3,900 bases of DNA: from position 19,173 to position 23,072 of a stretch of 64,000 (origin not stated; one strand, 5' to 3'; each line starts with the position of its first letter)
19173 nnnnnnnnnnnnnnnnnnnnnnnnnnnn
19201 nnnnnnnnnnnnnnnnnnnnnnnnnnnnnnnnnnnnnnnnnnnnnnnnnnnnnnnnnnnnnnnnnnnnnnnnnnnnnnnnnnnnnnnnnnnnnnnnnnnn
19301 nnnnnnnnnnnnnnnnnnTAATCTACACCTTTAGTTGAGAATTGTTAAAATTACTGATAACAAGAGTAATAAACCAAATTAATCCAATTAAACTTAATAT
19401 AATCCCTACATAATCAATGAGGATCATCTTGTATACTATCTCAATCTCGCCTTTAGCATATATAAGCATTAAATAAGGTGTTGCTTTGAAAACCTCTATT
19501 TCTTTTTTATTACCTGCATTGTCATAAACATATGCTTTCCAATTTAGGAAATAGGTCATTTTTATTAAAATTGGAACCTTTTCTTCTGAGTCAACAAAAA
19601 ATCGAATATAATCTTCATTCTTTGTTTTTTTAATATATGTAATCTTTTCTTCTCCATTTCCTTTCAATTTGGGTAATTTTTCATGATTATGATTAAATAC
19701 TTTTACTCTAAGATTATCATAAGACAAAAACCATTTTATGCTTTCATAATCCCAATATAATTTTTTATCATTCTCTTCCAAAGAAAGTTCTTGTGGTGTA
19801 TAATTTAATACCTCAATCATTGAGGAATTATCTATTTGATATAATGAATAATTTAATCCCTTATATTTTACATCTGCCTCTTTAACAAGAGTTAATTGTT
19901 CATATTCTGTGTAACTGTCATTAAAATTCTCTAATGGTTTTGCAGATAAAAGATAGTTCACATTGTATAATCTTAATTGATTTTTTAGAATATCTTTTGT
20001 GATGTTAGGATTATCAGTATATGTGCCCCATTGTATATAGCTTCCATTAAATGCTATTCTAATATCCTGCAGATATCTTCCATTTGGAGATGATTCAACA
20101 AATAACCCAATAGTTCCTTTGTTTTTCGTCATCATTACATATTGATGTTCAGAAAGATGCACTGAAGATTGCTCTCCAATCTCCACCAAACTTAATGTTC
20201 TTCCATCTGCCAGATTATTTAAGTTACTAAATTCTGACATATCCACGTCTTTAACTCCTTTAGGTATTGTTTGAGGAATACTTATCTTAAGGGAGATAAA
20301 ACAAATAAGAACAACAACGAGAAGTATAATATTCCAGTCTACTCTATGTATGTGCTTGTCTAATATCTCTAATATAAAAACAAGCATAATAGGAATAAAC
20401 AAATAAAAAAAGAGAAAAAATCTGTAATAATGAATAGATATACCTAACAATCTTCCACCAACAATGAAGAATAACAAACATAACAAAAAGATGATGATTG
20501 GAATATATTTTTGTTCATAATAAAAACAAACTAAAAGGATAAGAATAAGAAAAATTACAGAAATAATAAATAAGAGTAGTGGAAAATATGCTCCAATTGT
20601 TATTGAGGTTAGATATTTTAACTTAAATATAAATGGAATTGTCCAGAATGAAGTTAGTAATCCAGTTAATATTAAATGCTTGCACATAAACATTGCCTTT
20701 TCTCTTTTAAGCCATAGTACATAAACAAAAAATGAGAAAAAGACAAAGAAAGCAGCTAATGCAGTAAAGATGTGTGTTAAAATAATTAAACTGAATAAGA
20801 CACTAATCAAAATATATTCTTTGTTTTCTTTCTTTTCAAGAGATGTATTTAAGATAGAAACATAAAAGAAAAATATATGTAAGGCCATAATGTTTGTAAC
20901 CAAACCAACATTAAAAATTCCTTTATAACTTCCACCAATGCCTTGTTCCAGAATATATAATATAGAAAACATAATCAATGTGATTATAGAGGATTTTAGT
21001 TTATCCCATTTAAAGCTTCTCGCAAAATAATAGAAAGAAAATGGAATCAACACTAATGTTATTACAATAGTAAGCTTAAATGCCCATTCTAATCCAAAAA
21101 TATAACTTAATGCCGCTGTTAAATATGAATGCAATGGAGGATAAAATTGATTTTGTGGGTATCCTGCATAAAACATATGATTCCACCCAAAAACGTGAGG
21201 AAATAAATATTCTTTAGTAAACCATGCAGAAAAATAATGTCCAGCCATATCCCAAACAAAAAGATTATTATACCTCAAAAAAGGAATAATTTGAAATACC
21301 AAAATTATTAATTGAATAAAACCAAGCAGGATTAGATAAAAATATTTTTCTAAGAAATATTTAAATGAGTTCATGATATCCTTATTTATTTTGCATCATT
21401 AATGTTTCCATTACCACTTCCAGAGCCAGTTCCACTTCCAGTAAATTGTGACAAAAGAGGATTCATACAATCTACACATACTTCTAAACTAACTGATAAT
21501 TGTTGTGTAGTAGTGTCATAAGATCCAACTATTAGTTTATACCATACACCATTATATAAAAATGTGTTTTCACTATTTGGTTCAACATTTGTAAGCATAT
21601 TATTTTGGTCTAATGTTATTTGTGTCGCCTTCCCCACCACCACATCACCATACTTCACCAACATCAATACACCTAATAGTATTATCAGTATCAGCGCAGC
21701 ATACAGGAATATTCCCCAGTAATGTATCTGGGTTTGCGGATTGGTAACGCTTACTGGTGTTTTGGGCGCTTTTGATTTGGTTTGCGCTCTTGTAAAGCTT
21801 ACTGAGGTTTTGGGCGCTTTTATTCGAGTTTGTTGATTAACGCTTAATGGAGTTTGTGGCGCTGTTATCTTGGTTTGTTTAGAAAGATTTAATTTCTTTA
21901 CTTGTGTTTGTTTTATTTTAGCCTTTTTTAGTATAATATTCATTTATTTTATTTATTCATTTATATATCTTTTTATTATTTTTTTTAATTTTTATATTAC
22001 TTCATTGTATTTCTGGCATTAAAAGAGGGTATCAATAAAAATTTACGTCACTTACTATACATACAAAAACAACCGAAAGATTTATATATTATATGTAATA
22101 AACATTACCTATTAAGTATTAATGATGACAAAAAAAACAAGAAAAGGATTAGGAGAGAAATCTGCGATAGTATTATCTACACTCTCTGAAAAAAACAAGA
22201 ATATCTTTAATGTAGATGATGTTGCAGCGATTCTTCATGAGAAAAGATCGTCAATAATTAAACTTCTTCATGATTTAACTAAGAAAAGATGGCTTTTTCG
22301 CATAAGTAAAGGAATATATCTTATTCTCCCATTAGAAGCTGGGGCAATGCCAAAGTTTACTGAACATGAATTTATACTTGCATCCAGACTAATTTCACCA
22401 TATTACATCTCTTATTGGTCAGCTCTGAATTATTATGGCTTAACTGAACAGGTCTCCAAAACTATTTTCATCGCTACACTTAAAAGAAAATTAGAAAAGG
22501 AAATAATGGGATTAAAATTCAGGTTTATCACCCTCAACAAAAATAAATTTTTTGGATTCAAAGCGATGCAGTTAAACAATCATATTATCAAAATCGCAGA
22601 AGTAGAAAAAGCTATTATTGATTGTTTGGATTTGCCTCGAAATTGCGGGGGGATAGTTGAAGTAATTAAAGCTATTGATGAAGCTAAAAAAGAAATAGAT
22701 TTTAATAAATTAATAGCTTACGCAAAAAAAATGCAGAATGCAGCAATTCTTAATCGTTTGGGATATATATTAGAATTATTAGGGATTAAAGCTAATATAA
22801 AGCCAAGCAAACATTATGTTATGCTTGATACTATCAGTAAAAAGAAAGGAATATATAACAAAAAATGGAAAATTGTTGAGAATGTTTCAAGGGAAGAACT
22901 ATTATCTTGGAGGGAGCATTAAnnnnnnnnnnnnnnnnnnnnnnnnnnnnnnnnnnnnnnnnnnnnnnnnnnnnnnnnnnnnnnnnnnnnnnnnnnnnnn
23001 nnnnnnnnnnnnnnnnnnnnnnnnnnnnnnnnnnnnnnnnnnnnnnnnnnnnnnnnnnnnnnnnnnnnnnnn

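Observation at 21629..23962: The AbiEi/AbiEii cassette is bracketed by a 250-295-bp direct repeat that duplicates the 5' end of a surface-protein gene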

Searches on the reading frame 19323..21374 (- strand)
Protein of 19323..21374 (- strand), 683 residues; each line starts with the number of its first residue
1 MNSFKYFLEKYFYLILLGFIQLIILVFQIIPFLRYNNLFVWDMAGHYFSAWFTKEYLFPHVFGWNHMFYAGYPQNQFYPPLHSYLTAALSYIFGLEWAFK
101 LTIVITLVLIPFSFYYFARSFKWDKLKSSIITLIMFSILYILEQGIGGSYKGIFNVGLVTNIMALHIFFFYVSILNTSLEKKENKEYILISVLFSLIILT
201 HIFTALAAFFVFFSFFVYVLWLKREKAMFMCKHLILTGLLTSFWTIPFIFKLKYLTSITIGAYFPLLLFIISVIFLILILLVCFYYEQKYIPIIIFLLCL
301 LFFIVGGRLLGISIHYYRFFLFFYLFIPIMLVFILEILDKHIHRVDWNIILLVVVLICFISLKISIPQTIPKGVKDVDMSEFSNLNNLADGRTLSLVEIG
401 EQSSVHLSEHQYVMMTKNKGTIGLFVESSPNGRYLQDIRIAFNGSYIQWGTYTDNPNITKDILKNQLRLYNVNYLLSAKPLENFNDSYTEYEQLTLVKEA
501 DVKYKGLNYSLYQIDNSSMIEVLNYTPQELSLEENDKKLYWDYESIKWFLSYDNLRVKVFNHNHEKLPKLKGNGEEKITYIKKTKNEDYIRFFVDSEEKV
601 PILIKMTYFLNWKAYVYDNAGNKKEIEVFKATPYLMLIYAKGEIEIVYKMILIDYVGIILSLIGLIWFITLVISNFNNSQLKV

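Call 7: search_protein_families(library=pfam, proteins=[window:19323-21374:-], max_evalue=0.01)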
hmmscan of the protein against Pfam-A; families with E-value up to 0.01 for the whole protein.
window:19323-21374:- (683 aa): 0 families

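Call 11: find_encoding_contigs(protein=window:19323-21374:-, flank=10000, max_places=10)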
Protein window:19323-21374:- (683 aa): 17 contigs read that carry it; 10 places shown.
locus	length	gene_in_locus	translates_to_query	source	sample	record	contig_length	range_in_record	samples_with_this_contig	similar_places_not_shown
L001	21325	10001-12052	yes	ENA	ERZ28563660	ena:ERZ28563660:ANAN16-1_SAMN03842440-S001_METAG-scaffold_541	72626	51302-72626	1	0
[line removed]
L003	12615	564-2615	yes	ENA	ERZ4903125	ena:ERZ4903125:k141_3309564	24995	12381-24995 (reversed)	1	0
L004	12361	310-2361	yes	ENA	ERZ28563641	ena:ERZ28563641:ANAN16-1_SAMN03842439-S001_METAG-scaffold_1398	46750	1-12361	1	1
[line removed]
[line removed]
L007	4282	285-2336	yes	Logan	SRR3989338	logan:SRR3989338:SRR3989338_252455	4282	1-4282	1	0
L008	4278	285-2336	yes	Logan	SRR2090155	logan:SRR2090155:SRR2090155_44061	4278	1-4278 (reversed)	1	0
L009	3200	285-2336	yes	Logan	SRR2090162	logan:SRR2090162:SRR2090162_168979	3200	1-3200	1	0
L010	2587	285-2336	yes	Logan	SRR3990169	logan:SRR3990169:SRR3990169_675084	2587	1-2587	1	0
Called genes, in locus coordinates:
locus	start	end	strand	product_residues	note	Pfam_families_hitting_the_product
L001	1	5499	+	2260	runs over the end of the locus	PF13229:Beta_helix (weak), PF05048:NosD, PF13229:Beta_helix, PF13385:Laminin_G_3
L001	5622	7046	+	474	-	PF01637:ATPase_2, PF13173:AAA_14, PF13401:AAA_22 (faint), PF03008:DUF234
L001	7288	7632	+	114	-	-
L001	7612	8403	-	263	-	PF08843:AbiEii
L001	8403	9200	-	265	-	-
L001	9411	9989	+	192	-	-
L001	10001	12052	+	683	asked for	-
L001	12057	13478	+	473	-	PF02366:PMT (weak), PF13231:PMT_2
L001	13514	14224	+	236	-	PF00535:Glycos_transf_2, PF10111:Glyco_tranf_2_2, PF13641:Glyco_tranf_2_3 (weak)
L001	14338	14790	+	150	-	-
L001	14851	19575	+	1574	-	PF13385:Laminin_G_3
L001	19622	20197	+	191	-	PF01909:NTP_transf_2, PF18765:Polbeta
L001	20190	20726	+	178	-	-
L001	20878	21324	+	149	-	?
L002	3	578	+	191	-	?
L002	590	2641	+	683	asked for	-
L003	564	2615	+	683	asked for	-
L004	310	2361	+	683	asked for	-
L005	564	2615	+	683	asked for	-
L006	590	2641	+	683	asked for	-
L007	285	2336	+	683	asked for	-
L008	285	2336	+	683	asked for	-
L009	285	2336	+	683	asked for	-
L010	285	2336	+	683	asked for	-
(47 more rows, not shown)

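Call 28: find_related_loci(query=window:19323-21374:-, collection=genome_contigs, flank=10000)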
Query window:19323-21374:- (683 aa) in genome_contigs; peptide patterns used: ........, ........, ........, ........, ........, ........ (x = any residue, [..] = any of these).
74 stretches matched a pattern, but none encodes a relative of the query by tblastn (E <= 1e-3).
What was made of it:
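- Tried and rejected: First scan of GTDB genomes with the 683-aa neighbour: no relatives found (call 28).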

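Call 35: find_homologous_proteins(query=window:19323-21374:-, max_evalue=0.00001)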
Query window:19323-21374:- (683 aa): 26 proteins with E <= 0.00001 among 8000 candidates.
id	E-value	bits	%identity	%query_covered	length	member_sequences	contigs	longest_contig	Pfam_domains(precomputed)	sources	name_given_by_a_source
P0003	0.0e+0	1496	99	100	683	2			-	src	-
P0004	5.0e-135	470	40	96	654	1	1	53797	-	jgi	jgi:hypothetical protein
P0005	4.5e-126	440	39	97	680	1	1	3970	-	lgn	-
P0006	1.4e-122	429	38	98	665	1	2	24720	-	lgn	-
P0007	4.8e-122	427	39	96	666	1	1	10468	-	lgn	-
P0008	8.0e-119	416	36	94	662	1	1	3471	PF10131.16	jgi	-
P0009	3.0e-118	414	38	95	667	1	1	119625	-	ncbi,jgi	-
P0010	9.3e-117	410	37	99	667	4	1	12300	-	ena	-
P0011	1.4e-114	402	39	94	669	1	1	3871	-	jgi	-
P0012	1.5e-112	396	33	95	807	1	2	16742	PF10131.16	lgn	-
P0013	2.5e-108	382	37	97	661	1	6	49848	-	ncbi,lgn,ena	-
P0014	3.0e-108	381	32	95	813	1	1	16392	PF10131.16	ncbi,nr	ncbi:MAG: 6-pyruvoyl-tetrahydropterin synthase-related protein [Candidatus Altiarchaeota archaeon]|n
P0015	2.8e-106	375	38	94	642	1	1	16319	-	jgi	-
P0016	1.4e-93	333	34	92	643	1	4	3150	-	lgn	-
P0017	3.1e-91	325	34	96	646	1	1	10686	-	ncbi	-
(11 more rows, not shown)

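Call 36: find_encoding_contigs(protein=P0004, flank=8000, max_places=2)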
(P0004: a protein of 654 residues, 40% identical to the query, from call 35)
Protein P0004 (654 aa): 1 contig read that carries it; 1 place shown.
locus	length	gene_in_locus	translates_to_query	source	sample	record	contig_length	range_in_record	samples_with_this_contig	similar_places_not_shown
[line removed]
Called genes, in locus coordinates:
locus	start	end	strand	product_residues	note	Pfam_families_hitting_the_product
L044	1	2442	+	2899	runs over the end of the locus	PF19077:Big_13 (faint), PF17957:Big_7 (faint), PF20942:DUF4785_2nd (faint), PF15418:DUF4625 (faint), PF10633:NPCBM_assoc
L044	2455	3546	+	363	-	-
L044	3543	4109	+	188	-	-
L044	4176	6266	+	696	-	PF13385:Laminin_G_3, PF13948:DUF4215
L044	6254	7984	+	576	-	PF02412:TSP_3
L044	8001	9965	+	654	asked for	-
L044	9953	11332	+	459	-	PF13231:PMT_2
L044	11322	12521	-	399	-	PF01637:ATPase_2 (faint), PF13173:AAA_14, PF13635:DUF4143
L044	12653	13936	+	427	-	PF13173:AAA_14, PF13635:DUF4143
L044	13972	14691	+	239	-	PF00535:Glycos_transf_2, PF10111:Glyco_tranf_2_2 (weak), PF13641:Glyco_tranf_2_3 (weak)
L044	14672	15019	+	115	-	PF00892:EamA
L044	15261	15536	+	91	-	-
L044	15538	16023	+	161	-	PF01909:NTP_transf_2, PF18765:Polbeta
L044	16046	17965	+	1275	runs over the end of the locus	?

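Call 37: find_encoding_contigs(protein=P0009, flank=8000, max_places=2)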
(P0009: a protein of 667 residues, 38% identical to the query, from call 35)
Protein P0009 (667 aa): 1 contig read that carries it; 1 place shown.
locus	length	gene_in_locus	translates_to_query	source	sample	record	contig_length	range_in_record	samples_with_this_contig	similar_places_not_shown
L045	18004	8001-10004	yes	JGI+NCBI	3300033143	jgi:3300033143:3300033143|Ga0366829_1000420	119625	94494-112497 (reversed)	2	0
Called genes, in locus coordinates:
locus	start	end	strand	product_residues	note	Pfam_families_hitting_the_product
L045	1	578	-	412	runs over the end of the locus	PF01909:NTP_transf_2 (weak), PF09249:tRNA_NucTransf2, PF21133:CAA_C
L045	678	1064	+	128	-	-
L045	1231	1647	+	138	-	-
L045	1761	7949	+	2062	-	PF07581:Glug (faint), PF02412:TSP_3 (weak), PF01436:NHL (weak), PF17170:DUF5128 (faint), PF02412:TSP_3 (weak)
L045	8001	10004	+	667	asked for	-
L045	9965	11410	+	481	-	PF02366:PMT, PF13231:PMT_2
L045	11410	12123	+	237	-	PF00535:Glycos_transf_2, PF13641:Glyco_tranf_2_3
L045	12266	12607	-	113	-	PF00892:EamA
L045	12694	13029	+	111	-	-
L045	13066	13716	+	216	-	PF02163:Peptidase_M50 (faint)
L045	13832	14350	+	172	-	PF01909:NTP_transf_2, PF18765:Polbeta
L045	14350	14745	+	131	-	PF01934:HepT-like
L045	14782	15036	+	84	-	PF00708:Acylphosphatase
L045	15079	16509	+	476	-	-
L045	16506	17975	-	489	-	PF00587:tRNA-synt_2b, PF03129:HGTP_anticodon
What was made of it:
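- Distant relatives place the giant surface-protein gene directly before the 683-like gene, with no AbiE, ATPase or anchor gene between them (calls 36, 37).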

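Call 72: find_encoding_contigs(protein=P0003, flank=8000, max_places=6)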
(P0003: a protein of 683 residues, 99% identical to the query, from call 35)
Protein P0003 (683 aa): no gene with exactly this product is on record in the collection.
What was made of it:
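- Tried and rejected: The 99%-identical variant P0003 could not be located (call 72).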

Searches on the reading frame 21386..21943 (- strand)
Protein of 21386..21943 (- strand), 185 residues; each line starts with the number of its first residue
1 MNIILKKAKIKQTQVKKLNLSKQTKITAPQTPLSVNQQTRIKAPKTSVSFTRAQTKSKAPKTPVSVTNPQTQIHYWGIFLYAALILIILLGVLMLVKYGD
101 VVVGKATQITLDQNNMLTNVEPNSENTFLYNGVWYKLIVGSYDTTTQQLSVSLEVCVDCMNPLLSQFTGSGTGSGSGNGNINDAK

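Call 7: search_protein_families(library=pfam, proteins=[window:21386-21943:-], max_evalue=0.01)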
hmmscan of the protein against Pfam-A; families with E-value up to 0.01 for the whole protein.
window:21386-21943:- (185 aa): 1 family
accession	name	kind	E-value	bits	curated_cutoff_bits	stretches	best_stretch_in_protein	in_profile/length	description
PF01292.26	Ni_hydr_CYTB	-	0.0053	17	30.1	1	45-102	73-125/179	Prokaryotic cytochrome b561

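Call 10: find_encoding_contigs(protein=window:21386-21943:-, flank=10000, max_places=10)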
Protein window:21386-21943:- (185 aa): no gene with exactly this product is on record in the collection.
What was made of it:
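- Tried and rejected: Exact look-up of the window's 185-aa ORF: not on record (call 10).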

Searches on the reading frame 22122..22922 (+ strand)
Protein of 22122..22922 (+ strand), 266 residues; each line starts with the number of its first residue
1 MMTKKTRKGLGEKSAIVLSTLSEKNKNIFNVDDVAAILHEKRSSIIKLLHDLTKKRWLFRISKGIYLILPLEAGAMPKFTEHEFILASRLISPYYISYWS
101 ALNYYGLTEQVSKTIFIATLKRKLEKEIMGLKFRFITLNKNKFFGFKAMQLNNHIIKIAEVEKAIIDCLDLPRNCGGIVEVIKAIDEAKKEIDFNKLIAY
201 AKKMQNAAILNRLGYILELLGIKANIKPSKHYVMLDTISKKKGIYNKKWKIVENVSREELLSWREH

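Call 7: search_protein_families(library=pfam, proteins=[window:22122-22922:+], max_evalue=0.01)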
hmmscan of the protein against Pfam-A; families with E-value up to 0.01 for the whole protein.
window:22122-22922:+ (266 aa): 2 families
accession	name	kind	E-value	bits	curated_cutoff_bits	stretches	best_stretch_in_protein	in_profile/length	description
PF09407.15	AbiEi_1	-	3.4e-07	31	22.2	1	82-219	5-142/142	AbiEi antitoxin C-terminal domain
PF13338.12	AbiEi_4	-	0.00054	20.5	25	1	19-68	4-48/49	Transcriptional regulator, AbiEi antitoxin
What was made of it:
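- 22122..22922 (+): abiEi, the antitoxin and transcriptional regulator. Pfam AbiEi_1, 31 bits against a cutoff of 22.2 (call 7).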

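Call 86: search_protein_families(library=padloc, proteins=[window:22125-22922:+], max_evalue=0.001)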
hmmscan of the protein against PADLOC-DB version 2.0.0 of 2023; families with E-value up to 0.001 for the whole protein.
window:22125-22922:+ (265 aa): 31 families (the best 25 are shown)
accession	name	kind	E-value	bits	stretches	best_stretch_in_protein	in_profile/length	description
PDLC02267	AbiEi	-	2.1e-84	280.9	1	9-263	2-251/252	AbiEi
PDLC02276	AbiEi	-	2.7e-47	159.6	1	17-222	7-211/270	AbiEi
PDLC02271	AbiEi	-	3.2e-42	142.5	1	9-219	6-219/263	AbiEi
PDLC02269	AbiEi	-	1.3e-31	107.8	1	24-250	9-234/251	AbiEi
PDLC02266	AbiEi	-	3e-29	100.2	1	17-257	7-255/258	AbiEi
PDLC02287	AbiEi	-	3.9e-28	96.7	1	26-227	11-202/253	AbiEi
PDLC02282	AbiEi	-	8.9e-27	92.1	1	18-257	8-257/260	AbiEi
PDLC02270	AbiEi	-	4.7e-26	89.5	1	24-219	9-210/265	AbiEi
PDLC02272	AbiEi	-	2.5e-23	80.9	1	27-218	15-197/200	AbiEi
PDLC02241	AbiEi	-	1.4e-22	78.5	1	26-215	13-194/199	AbiEi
PDLC02252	AbiEi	-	1.1e-20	72.4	1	24-254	14-253/259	AbiEi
PDLC02275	AbiEi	-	1.8e-17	62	1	45-204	25-173/184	AbiEi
PDLC02225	AbiEi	-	1.6e-16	58.6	1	47-210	34-188/198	AbiEi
PDLC02265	AbiEi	-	4.9e-15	53.8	1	47-211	31-192/198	AbiEi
PDLC02230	AbiEi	-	7.5e-15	53.1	1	43-168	18-135/192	AbiEi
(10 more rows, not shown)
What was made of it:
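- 22122..22922 (+): PADLOC AbiEi 2.1e-84, full length (call 86).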
